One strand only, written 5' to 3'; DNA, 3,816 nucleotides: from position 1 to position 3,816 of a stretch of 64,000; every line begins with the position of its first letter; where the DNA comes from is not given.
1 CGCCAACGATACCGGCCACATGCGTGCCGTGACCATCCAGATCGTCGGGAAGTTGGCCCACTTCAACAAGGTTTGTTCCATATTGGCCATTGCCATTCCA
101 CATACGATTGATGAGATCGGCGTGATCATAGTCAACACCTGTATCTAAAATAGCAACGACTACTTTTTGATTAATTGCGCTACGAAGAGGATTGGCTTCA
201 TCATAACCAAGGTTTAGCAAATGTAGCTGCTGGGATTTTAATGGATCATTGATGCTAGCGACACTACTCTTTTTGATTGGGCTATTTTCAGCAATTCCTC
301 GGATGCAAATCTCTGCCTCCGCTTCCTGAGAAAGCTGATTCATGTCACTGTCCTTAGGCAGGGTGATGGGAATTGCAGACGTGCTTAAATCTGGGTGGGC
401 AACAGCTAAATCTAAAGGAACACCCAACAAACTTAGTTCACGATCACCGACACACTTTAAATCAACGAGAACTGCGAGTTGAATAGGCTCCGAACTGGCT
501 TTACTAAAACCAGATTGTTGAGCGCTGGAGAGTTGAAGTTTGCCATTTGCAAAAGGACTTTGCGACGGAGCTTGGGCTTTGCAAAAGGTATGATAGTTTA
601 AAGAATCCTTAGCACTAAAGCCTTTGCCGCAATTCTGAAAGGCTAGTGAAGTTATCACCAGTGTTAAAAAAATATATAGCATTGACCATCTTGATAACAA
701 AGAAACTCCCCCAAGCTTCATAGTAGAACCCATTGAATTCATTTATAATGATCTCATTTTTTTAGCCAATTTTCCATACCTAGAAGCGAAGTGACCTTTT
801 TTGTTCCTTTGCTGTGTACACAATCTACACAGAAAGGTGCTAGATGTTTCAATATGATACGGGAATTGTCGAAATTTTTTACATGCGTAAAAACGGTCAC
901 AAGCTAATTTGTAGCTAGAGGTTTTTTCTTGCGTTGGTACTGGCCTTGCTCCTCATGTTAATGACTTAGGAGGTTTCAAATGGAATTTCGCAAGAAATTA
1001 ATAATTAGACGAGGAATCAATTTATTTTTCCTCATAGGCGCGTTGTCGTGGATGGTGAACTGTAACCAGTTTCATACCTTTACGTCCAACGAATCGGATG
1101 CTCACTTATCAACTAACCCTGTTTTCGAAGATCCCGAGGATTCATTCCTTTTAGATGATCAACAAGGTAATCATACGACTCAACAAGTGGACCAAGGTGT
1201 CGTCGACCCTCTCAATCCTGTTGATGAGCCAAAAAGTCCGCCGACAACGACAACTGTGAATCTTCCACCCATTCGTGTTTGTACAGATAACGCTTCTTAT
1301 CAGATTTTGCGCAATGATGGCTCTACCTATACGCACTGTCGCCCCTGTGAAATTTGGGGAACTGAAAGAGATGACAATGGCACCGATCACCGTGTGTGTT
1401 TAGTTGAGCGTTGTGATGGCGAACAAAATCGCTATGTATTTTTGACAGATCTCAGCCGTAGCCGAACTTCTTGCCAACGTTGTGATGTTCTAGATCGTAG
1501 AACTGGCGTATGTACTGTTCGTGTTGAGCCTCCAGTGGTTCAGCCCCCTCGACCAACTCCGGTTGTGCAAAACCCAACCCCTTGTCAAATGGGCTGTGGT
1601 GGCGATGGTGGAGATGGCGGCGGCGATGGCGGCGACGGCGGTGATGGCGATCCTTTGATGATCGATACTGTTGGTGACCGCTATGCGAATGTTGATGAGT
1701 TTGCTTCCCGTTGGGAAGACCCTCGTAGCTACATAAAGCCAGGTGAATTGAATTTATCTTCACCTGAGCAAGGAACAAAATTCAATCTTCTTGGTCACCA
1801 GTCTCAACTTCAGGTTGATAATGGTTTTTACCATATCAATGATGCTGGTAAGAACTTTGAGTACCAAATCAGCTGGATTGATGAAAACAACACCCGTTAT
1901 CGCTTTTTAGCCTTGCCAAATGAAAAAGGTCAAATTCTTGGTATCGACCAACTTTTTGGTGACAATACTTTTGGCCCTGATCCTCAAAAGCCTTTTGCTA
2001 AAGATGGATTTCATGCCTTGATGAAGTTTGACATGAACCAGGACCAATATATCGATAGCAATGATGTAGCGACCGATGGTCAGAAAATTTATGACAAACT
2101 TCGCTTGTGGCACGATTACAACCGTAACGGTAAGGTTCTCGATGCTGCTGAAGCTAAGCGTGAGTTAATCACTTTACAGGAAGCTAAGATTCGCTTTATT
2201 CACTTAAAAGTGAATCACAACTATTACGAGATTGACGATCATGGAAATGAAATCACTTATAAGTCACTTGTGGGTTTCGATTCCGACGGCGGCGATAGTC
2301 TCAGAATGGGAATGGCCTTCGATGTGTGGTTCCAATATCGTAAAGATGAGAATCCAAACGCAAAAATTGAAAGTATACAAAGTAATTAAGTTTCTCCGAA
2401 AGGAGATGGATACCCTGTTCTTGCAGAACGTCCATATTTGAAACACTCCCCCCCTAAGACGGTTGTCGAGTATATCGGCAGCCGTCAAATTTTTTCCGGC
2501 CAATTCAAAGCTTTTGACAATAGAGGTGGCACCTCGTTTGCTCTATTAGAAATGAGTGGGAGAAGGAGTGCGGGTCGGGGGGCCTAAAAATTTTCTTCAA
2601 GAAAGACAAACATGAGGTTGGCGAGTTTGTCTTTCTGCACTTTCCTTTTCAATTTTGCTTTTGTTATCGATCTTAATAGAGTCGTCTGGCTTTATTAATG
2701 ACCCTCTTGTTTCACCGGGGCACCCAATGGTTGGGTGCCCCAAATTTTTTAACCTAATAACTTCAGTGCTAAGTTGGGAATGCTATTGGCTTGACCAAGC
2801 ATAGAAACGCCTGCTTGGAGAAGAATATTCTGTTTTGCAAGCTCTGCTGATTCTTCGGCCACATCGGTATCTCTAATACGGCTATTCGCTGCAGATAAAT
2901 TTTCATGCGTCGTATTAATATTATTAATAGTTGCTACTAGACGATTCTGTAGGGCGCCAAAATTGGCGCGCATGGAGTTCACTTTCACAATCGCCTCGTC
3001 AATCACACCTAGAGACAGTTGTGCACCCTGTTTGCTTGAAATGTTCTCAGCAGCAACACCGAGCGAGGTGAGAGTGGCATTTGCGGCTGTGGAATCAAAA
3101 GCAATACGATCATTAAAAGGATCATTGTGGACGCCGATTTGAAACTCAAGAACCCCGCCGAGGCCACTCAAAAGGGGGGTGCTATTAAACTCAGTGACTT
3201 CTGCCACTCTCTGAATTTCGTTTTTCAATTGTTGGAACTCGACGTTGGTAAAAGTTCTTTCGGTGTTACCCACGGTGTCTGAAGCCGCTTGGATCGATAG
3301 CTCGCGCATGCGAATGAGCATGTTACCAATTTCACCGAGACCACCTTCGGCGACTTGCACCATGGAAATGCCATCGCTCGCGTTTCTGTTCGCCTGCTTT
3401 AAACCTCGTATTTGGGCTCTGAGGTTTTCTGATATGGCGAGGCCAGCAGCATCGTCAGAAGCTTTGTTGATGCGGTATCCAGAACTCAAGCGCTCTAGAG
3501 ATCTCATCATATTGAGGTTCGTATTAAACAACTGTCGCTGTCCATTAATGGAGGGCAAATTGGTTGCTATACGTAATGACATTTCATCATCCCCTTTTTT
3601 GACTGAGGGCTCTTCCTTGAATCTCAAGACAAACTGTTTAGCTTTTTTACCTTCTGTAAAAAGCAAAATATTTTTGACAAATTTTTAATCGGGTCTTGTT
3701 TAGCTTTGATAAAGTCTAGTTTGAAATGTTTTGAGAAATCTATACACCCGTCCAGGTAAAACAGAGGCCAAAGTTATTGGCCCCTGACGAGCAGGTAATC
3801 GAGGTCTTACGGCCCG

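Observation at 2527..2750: Orphan consensus sigma-54 promoter and strong terminator bracket an unannotated transcript of about 200 nt convergent on a flagellin gene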

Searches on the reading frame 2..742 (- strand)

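Call 4: search_protein_families(library=pfam, proteins=[window:2-742:-])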
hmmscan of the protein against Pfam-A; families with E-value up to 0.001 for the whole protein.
window:2-742:- (247 aa): 1 family
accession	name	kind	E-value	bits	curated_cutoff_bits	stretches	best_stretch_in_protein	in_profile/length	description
PF00082.27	Peptidase_S8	-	3e-09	37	21.8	1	192-246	2-64/288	Subtilase family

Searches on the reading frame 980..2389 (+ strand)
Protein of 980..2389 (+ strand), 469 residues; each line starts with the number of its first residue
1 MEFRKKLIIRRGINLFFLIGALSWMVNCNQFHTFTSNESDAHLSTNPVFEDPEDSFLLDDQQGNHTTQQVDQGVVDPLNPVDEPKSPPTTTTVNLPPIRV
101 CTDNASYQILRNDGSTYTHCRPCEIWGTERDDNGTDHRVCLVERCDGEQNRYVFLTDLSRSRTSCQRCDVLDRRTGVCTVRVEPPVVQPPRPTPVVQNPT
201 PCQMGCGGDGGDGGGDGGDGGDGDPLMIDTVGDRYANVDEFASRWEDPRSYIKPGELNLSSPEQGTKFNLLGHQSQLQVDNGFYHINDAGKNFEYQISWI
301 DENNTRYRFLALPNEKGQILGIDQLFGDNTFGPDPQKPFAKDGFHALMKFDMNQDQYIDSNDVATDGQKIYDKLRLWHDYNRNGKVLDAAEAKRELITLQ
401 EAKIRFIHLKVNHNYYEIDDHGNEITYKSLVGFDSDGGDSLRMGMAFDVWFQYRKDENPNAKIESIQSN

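Call 4: search_protein_families(library=pfam, proteins=[window:980-2389:+])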
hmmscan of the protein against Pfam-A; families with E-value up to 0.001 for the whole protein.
window:980-2389:+ (469 aa): 0 families

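Call 33: find_related_loci(query=window:980-2389:+, collection=metagenome_contigs, flank=3000)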
Query window:980-2389:+ (469 aa) in metagenome_contigs; peptide patterns used: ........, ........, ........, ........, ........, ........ (x = any residue, [..] = any of these).
10 stretches matched a pattern, but none encodes a relative of the query by tblastn (E <= 1e-3).

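Call 35: find_related_loci(query=window:980-2389:+, collection=genome_contigs, flank=3000)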
Query window:980-2389:+ (469 aa) in genome_contigs; peptide patterns used: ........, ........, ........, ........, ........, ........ (x = any residue, [..] = any of these).
11 stretches matched a pattern; 1 encode a relative of the query (tblastn E <= 1e-3); 1 distinct loci.
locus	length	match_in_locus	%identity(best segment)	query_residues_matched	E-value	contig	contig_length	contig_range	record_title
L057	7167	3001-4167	52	11-464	8e-75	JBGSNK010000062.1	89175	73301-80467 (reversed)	MAG: Bdellovibrionales bacterium isolate JTS-AC254 k141_2383187, whole genome shotgun sequence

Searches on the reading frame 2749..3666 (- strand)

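Call 4: search_protein_families(library=pfam, proteins=[window:2749-3666:-])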
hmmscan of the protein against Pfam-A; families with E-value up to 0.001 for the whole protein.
window:2749-3666:- (305 aa): 2 families
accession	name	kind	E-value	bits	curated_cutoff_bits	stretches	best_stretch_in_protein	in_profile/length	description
PF00669.25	Flagellin_N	-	3.5e-40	137.7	26.6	1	33-168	1-136/139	Bacterial flagellin N-terminal helical region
PF00700.27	Flagellin_C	-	3.8e-25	88.5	23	1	219-304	1-86/86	Bacterial flagellin C-terminal helical region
